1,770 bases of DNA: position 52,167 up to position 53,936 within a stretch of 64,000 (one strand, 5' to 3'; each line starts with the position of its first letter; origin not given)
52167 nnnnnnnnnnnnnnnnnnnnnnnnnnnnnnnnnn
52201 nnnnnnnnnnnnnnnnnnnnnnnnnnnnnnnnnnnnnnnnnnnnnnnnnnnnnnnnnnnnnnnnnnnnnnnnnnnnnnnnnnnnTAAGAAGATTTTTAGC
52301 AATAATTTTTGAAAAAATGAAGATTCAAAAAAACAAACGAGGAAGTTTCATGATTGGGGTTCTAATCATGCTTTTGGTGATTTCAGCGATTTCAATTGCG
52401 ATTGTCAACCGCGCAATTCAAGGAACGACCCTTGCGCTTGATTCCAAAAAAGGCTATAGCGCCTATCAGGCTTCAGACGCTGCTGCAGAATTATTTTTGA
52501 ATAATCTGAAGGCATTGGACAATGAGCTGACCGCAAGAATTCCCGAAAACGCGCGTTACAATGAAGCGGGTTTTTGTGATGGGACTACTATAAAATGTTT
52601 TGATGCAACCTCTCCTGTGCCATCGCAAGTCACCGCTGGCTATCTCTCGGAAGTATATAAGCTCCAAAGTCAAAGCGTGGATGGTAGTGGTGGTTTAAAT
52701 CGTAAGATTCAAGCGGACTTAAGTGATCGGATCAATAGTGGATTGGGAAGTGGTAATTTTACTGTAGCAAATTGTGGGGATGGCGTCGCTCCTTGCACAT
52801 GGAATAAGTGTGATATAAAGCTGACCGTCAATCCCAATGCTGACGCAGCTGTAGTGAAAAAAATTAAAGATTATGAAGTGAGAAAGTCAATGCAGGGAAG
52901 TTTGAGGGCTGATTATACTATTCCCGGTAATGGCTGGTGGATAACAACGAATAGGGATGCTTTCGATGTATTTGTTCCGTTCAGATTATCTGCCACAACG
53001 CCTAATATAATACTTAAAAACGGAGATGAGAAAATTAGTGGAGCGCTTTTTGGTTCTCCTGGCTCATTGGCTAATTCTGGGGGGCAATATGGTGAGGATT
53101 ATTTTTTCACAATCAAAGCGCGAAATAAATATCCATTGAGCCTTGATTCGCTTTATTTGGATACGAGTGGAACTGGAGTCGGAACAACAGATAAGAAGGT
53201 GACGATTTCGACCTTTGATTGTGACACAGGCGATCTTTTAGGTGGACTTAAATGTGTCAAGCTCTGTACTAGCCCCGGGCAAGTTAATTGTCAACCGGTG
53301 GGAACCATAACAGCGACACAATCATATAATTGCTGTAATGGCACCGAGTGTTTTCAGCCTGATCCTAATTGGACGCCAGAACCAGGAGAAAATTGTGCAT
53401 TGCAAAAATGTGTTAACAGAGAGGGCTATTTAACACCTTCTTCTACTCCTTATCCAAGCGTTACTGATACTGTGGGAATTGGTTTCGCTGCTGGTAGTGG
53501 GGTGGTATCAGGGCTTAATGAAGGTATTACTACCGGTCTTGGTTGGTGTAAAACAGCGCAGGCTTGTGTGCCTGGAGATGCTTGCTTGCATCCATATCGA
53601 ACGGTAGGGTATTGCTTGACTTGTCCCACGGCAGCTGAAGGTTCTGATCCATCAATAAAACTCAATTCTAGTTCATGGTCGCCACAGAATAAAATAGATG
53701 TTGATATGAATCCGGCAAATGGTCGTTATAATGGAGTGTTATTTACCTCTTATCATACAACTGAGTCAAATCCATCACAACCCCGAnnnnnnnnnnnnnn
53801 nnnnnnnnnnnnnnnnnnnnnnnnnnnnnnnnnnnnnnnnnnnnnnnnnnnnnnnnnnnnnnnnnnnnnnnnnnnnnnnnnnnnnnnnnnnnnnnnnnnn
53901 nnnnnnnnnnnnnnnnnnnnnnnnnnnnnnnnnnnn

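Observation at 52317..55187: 956-aa pilin-like protein lacking Glu+5, with a huge Cys/Trp-rich modular C-terminal region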

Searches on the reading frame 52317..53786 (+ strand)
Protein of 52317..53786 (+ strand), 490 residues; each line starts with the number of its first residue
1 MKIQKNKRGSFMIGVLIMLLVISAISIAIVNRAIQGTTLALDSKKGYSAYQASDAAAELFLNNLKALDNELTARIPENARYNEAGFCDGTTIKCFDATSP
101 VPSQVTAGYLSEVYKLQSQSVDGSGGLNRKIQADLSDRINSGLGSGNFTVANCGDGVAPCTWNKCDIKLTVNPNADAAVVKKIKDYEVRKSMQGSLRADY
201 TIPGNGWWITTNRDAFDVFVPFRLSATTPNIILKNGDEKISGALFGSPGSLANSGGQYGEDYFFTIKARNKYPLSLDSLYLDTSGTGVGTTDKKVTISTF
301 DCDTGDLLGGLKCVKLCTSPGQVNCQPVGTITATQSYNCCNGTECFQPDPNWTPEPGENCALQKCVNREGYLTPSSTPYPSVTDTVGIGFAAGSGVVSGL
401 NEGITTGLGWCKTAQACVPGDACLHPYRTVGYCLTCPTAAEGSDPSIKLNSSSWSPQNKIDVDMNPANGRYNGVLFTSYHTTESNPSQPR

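Call 21: search_solved_structures(query=A2, max_evalue=10, show_alignments=3)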
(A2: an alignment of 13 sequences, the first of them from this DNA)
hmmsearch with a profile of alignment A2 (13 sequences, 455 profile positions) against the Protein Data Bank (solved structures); distinct sequences matched with E-value up to 10: 0.

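Call 23: search_protein_families(library=pfam, alignment_id=A2, max_evalue=10)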
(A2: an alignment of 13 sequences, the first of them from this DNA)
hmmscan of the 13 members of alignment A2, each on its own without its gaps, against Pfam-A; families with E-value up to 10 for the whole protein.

A. member 1, seq(490 aa): 1 family
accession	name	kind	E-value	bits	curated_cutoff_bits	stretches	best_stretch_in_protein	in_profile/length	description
PF03579.19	SHP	-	0.2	11.8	27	1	11-32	22-43/65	Small hydrophobic protein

B. families by the number of members that match (of 13 scanned): 5 families
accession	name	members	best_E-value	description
PF03579.19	SHP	3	0.081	Small hydrophobic protein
PF15886.11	CBM39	1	0.023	Carbohydrate binding domain (family 32)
PF12284.13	HoxA13_N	1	0.028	Hox protein A13 N terminal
PF16839.10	Antimicrobial25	1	0.28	Nematode antimicrobial peptide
PF22623.2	zf-CCCH_9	1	0.91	KIAA1064-like, CCCH zinc finger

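Call 24: find_homologous_proteins(query=A2, max_evalue=0.001)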
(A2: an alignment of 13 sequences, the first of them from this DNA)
Query A2 (13 sequences) (490 aa, profile of the alignment): 14 proteins with E <= 0.001 among 8000 candidates.
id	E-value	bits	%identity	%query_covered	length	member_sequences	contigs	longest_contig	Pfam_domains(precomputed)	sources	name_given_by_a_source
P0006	1.2e-170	587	42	98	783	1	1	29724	-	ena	-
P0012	9.8e-165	567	39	97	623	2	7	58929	-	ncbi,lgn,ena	-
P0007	3.2e-164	566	43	100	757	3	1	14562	-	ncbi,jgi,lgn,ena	ncbi:MAG: hypothetical protein WCK16_03345 [Candidatus Moraniibacteriota bacterium]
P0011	6.5e-163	561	35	99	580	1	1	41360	-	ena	-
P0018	1.8e-161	557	35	93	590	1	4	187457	-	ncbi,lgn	ncbi:MAG: hypothetical protein WAV31_01035 [Candidatus Moraniibacteriota bacterium]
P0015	2.2e-154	533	37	89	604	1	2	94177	-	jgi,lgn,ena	jgi:hypothetical protein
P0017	1.0e-148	515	38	86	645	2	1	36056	-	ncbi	-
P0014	2.5e-147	510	39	88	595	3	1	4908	-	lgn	-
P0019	1.1e-141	491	33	93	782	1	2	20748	-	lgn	-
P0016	5.7e-138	479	38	94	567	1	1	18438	-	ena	-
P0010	7.5e-137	475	41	97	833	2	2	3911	-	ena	-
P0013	1.2e-99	353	37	81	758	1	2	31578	-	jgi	jgi:hypothetical protein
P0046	3.5e-97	345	41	71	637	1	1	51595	-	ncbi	-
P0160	5.0e-65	239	30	72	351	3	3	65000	-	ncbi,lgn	-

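Call 30: predict_structure(alignment_id=A2)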
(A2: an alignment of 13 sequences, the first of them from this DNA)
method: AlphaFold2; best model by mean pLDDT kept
length: 490 residues; sequences in the alignment: 13
mean_pLDDT: 58.2   pTM: 0.52
mean pLDDT of the five models: 58.2, 55.8, 55.4, 53.6, 50.6
residues with pLDDT >= 90: 0; 70-90: 171; 50-70: 149; < 50: 170
segments of 3 or more residues with pLDDT < 50: 1-9, 30-45, 154-157, 200-203, 238-257, 309-311, 367-416, 430-490
pLDDT, mean of each block of 10 residues (from residue 1): 42 59 54 47 50 71 68 65 70 78 67 75 57 70 81 56 68 83 86 68 61 67 78 58 32 44 84 78 65 70 53 67 72 67 73 75 57 36 30 27 26 46 64 41 39 32 32 33 28
secondary structure, 60 per line:
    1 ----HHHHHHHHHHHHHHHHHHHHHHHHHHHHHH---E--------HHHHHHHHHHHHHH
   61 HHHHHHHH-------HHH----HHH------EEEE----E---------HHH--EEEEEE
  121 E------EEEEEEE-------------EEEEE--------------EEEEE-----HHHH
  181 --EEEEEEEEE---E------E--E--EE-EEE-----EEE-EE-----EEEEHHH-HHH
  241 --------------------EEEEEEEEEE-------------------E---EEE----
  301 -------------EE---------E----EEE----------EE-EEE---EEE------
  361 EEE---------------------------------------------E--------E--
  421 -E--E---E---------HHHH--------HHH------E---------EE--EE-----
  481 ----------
elements in order: H5-34 H47-68 E92-95 E115-121 E128-134 E148-152 E167-171 H177-180 E183-191 E211-213 E219-221 E230-233 E261-270 E294-296 E330-332 E346-348 E352-354 E361-363 H439-442

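Call 33: fold_search(model_id=the predicted structure, library=pdb)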
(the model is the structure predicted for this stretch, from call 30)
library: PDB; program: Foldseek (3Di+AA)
matches with E <= 10: 521; with E <= 0.001: 0
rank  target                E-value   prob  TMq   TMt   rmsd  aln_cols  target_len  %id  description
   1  3hhr_C                1.6e-03  0.97  0.17  0.37  10.1       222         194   10  HUMAN GROWTH HORMONE AND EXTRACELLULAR DOMAIN OF ITS RECEPTOR: CRYSTAL STRUCTURE OF THE COMPLEX (released 1994-04-30)
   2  3hhr_B                1.8e-03  0.97  0.17  0.36   9.5       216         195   10  HUMAN GROWTH HORMONE AND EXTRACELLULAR DOMAIN OF ITS RECEPTOR: CRYSTAL STRUCTURE OF THE COMPLEX (released 1994-04-30)
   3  1hwg_C                3.4e-03  0.93  0.16  0.35  10.2       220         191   10  1:2 COMPLEX OF HUMAN GROWTH HORMONE WITH ITS SOLUBLE BINDING PROTEIN (released 1997-11-19)
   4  2aew_B                3.6e-03  0.96  0.16  0.37  10.3       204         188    8  A model for growth hormone receptor activation based on subunit rotation within a receptor dimer (released 2005-11-01)
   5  5x83_D                3.8e-03  0.98  0.16  0.36  12.4       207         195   12  Structure of DCC FN456 domains (released 2017-09-06)
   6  4y5x_F                5.6e-03  0.98  0.16  0.34   9.9       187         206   14  Diabody 305 complex with EpoR (released 2015-03-18)
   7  4bq8_A                8.4e-03  0.91  0.16  0.36  13.5       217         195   12  Crystal structure of the RGMB-NEO1 complex form 3 (released 2013-06-12)
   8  8bxr                  9.4e-03  0.93  0.16  0.25  10.7       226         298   11  Titin FnIII-domain I109-I111 (I/A4-A/A6) from the MIR region (released 2023-02-15)
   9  8k4q_C                9.4e-03  0.87  0.14  0.32  12.6       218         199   11  Crystal structure of nanobody HuNb103 bound to human interleukin-4 receptor subunit alpha (released 2024-06-26)
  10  8c7m_B                9.9e-03  0.93  0.16  0.26  12.0       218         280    8  Interleukin 12 receptor subunit beta-1 Fn domains in complex with antagonistic FAb fragment. (released 2024-01-31)
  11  3mtr_A                9.9e-03  0.75  0.14  0.28  13.2       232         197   10  Crystal structure of the Ig5-FN1 tandem of human NCAM (released 2010-06-23)
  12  5i99                  9.9e-03  0.63  0.17  0.20  13.8       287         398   13  Crystal structure of mouse CNTN3 Ig5-Fn2 domains (released 2016-08-31)
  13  8dpt_A                1.1e-02  0.72  0.13  0.16  13.1       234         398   14  The structure of the IL-11 signalling complex, with full-length extracellular gp130 (released 2023-11-29)
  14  1cn4_B                1.1e-02  0.95  0.18  0.35  10.8       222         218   14  ERYTHROPOIETIN COMPLEXED WITH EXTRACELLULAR DOMAINS OF ERYTHROPOIETIN RECEPTOR (released 1999-08-11)
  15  1qg3_B                1.1e-02  0.80  0.14  0.30  12.6       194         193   14  CRYSTAL STRUCTURE OF A TANDEM PAIR OF FIBRONECTIN TYPE III DOMAINS FROM THE CYTOPLASMIC TAIL OF INTEGRIN ALPHA6 BETA4 (released 1999-08-20)
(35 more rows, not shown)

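Call 36: search_protein_families(library=ncbifam, alignment_id=A2, max_evalue=10)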
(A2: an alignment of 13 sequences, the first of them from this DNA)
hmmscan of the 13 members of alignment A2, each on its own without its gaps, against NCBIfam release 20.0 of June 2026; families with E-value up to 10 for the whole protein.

A. member 1, seq(490 aa): 1 family
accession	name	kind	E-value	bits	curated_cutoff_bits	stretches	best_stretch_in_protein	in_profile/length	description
NF041014.1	pilin_ComGG_2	equivalog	0.057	14.1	40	1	5-66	1-58/101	competence type IV pilus minor pilin ComGG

B. families by the number of members that match (of 13 scanned): 6 families
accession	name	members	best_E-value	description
NF041014.1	pilin_ComGG_2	4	0.046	competence type IV pilus minor pilin ComGG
NF011742.0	PRK15195.1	1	0.03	type 1 fimbria chaperone FimC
NF051896.1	tapirin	1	0.05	cellulose-binding protein tapirin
NF006325.0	PRK08541.1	1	0.23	flagellin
NF052264.1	retropep_RloA3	1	0.24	retropepsin-like aspartic peptidase RloA3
NF046001.1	SecDF_plasm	1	0.31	protein translocase subunit SecDF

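Call 40: find_encoding_contigs(protein=P0160, flank=7000, max_places=1)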
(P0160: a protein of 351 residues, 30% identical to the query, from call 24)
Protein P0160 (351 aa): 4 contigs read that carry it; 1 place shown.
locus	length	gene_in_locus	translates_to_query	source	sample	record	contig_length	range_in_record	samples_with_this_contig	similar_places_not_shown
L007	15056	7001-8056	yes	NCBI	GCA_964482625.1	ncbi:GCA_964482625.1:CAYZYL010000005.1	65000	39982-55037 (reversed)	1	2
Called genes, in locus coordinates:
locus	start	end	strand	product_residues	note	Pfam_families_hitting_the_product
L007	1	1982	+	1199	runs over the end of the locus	-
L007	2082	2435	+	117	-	PF09685:MamF_MmsF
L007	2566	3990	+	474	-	PF00224:PK, PF02887:PK_C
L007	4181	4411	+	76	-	PF01541:GIY-YIG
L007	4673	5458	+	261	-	PF06750:A24_N_bact, PF01478:Peptidase_A24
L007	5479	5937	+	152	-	PF07963:N_methyl (weak)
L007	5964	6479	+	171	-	-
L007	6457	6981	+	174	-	-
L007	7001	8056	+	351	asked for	-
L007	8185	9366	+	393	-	PF13173:AAA_14, PF13635:DUF4143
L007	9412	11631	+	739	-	-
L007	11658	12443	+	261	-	-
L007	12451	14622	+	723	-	PF22745:Nlig-Ia, PF01653:DNA_ligase_aden, PF03120:OB_DNA_ligase, PF14520:HHH_5 (faint), PF12826:HHH_2, PF00533:BRCT, PF12738:PTCB-BRCT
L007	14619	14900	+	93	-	PF02686:GatC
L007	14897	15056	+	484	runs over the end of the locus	PF01425:Amidase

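Call 67: find_related_loci(query=A2, collection=genome_contigs, flank=6000)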
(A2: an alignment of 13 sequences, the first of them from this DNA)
Query A2 (490 aa) in genome_contigs; peptide patterns used: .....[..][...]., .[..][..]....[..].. (x = any residue, [..] = any of these).
81 stretches matched a pattern; 12 encode a relative of the query (tblastn E <= 1e-3); 10 distinct loci.
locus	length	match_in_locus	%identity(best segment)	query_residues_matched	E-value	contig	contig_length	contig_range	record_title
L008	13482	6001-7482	81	1-490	0e+0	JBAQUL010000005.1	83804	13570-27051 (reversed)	MAG: Candidatus Moraniibacteriota bacterium isolate MFD12006_ilm_asm_bin13 k127_81194, whole genome shotgun sequence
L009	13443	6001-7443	81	1-478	0e+0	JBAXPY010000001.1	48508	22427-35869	MAG: Candidatus Moraniibacteriota bacterium isolate ELA543 MAG543_1, whole genome shotgun sequence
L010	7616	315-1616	43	1-490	2e-100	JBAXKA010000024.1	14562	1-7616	MAG: Candidatus Moraniibacteriota bacterium isolate ELA389 MAG389_24, whole genome shotgun sequence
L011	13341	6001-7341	39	2-484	5e-80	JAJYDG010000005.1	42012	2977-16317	MAG: bacterium isolate BP9.bin89 NODE_1408_length_42012_cov_1.798544, whole genome shotgun sequence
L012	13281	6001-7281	35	8-465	5e-63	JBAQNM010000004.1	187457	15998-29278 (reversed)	MAG: Candidatus Moraniibacteriota bacterium isolate MFD12002_ilm_asm_bin53 k127_2304, whole genome shotgun sequence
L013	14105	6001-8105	40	1-365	1e-62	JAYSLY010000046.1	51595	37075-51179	MAG: bacterium isolate GFS_10512 GFS_10512_45, whole genome shotgun sequence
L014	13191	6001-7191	38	2-433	1e-72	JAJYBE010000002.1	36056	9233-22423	MAG: bacterium isolate BP8.bin61 NODE_1378_length_36056_cov_1.649030, whole genome shotgun sequence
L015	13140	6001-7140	39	9-440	7e-73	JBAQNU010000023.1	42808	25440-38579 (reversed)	MAG: Candidatus Moraniibacteriota bacterium isolate MFD12002_ilm_asm_bin39 k127_76587, whole genome shotgun sequence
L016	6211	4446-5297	30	8-355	2e-33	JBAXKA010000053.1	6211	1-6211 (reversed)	MAG: Candidatus Moraniibacteriota bacterium isolate ELA389 MAG389_53, whole genome shotgun sequence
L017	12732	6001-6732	31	8-288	3e-23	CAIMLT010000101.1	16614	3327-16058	uncultured bacterium isolate Loclat_bin-06345 genome assembly, contig: bin-06345:101/102, whole genome shotgun sequence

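Call 78: search_protein_families(library=ncbifam, proteins=[L017:5971-6756:+], max_evalue=1)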
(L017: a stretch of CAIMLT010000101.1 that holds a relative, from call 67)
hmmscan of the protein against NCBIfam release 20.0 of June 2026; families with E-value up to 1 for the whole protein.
L017:5971-6756:+ (262 aa): 3 families
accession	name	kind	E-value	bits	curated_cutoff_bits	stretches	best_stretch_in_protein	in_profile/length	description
NF041245.1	T6SS_IglE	equivalog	0.0081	16.2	75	1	63-122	43-104/131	type VI secretion system lipoprotein IglE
NF045974.1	conju_CD1108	subfamily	0.011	15.5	100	1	7-76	49-114/190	CD1108 family mobile element protein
NF041014.1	pilin_ComGG_2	equivalog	0.12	13.1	40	1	8-62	1-55/101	competence type IV pilus minor pilin ComGG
